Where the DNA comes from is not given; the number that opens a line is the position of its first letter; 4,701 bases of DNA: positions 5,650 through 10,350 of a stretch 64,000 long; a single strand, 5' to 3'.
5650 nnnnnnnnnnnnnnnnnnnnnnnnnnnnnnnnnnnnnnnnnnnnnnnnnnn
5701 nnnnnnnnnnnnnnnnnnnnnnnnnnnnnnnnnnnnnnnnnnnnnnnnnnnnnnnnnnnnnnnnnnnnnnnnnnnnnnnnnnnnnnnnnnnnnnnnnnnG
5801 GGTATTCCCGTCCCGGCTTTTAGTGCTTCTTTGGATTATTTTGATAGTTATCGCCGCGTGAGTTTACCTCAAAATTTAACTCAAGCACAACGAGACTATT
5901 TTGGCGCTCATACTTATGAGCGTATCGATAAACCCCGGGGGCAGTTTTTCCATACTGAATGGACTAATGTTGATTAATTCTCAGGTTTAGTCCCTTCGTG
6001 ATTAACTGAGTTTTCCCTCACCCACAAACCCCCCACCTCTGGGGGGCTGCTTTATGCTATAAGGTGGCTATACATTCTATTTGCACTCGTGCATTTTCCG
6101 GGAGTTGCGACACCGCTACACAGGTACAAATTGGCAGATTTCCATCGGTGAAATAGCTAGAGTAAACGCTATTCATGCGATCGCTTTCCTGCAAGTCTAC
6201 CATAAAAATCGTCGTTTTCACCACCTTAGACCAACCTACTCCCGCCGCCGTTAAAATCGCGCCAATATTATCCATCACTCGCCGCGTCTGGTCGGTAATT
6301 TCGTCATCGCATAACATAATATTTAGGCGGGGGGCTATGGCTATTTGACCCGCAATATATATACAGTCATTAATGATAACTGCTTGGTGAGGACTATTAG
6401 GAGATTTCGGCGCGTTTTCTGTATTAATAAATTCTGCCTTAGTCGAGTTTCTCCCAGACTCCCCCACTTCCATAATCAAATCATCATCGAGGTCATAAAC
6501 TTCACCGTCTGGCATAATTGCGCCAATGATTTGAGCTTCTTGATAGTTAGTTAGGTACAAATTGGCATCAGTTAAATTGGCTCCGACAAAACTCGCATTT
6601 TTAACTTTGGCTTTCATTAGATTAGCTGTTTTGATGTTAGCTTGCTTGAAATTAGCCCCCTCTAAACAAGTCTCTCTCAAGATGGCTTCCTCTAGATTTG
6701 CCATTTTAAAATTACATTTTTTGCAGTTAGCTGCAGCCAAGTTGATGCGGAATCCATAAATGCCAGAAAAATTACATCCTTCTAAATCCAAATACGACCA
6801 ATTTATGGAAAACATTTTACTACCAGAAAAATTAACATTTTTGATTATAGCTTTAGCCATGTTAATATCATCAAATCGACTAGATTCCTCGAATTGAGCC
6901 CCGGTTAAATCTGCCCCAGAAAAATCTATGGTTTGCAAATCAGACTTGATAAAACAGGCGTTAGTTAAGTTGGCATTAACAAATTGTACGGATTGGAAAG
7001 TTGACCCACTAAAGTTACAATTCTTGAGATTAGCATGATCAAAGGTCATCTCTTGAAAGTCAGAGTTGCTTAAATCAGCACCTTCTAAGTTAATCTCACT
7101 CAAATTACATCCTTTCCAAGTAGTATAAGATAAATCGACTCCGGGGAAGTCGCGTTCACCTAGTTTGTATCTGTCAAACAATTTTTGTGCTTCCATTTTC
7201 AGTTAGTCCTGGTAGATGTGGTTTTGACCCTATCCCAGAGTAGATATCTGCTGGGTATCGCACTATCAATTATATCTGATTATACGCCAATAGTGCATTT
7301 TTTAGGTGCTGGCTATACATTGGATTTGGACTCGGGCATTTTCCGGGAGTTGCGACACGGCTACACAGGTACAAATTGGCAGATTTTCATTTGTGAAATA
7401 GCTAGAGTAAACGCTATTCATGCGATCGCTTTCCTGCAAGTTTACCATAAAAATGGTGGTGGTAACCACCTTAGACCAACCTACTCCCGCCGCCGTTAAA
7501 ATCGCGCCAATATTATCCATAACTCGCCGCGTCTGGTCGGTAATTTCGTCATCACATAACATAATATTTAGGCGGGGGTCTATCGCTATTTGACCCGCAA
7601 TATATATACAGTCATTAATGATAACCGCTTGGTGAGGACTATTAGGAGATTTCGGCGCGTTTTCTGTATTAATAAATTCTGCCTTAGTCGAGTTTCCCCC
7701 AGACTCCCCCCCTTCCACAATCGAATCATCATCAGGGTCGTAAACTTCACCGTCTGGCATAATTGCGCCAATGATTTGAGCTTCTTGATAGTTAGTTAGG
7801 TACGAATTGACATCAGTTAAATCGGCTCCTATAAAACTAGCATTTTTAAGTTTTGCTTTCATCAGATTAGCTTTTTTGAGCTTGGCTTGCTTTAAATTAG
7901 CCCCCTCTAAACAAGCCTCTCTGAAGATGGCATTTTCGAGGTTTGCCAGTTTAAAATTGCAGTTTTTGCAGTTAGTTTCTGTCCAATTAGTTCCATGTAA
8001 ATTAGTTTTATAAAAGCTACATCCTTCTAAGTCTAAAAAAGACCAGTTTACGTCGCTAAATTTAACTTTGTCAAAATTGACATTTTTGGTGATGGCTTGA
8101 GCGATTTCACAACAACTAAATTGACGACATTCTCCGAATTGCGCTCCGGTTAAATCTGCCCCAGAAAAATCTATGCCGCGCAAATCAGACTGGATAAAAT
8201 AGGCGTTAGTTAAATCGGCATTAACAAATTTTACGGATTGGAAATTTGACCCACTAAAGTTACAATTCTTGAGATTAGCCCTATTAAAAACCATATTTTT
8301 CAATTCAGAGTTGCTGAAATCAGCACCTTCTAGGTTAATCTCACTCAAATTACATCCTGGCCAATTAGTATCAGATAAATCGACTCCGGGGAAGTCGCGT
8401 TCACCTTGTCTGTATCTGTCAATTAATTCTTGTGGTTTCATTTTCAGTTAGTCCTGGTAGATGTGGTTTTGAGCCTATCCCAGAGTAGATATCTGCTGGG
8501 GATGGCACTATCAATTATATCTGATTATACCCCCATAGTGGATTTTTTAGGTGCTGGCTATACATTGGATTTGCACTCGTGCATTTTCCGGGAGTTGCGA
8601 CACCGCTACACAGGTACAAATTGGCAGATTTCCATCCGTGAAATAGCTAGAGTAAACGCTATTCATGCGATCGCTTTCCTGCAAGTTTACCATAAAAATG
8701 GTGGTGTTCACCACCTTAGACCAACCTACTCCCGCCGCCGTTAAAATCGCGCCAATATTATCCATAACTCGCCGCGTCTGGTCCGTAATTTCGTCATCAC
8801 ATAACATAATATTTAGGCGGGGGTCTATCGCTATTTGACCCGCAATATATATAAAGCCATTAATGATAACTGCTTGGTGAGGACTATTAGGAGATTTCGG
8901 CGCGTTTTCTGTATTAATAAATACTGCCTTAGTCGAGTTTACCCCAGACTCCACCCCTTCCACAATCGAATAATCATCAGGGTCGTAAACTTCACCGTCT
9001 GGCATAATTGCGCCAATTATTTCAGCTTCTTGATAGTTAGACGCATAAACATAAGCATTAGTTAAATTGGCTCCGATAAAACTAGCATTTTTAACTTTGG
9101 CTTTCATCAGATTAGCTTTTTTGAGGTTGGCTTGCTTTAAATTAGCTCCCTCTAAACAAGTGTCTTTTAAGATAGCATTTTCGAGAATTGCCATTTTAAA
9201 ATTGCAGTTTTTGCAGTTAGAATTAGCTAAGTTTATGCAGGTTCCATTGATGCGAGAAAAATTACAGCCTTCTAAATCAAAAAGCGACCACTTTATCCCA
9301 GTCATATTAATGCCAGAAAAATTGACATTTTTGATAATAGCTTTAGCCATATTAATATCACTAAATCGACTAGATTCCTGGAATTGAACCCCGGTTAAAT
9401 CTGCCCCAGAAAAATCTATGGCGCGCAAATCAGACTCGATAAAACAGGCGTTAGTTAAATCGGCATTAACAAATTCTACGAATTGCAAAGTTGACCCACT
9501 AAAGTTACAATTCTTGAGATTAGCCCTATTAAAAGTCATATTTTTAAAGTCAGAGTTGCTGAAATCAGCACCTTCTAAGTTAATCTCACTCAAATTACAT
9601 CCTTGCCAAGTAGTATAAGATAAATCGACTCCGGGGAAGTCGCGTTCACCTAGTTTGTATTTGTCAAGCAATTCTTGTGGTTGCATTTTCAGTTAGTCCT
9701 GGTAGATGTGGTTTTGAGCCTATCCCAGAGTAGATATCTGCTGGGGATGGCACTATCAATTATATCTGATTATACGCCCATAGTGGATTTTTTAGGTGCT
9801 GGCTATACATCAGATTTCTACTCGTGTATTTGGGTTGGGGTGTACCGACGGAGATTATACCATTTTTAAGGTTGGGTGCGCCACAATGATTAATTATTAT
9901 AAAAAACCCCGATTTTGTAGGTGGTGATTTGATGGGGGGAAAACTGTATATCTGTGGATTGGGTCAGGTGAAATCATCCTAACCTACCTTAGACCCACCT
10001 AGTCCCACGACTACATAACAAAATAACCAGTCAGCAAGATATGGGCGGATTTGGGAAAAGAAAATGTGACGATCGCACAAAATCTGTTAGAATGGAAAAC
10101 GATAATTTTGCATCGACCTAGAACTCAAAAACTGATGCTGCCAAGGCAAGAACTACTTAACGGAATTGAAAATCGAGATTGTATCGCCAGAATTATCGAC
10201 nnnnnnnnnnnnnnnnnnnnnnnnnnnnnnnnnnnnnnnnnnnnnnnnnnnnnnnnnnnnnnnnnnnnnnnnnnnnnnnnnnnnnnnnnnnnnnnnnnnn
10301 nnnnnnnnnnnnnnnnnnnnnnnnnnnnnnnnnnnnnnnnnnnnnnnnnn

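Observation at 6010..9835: Tandem triplication (plus a 3' stub of a 4th copy) of an unusual pentapeptide-repeat::RidA fusion gene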

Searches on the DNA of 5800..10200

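Call 50: search_rna_families(source=window, start=5800, end=10200, threshold=evalue, max_evalue=1)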
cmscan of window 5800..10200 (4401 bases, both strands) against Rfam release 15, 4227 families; matches with E-value up to 1: 1.
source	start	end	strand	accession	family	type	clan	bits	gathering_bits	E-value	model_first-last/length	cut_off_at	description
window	7859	8026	+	RF02349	psRNA2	Gene; sRNA;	-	22.1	65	0.02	1-201/201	no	Proteobacterial sRNA psRNA2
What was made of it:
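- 9687..9791 (-): 105-nt spacer / 5' region upstream of copy 1, with two TATAAT boxes (9769-9774 and 9759-9764). The same spacer occurs at 8442-8546 and 7197-7301. No Rfam family (call 50).
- Tried and rejected: Rfam gave only a sub-threshold chance hit inside a CDS (call 50).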
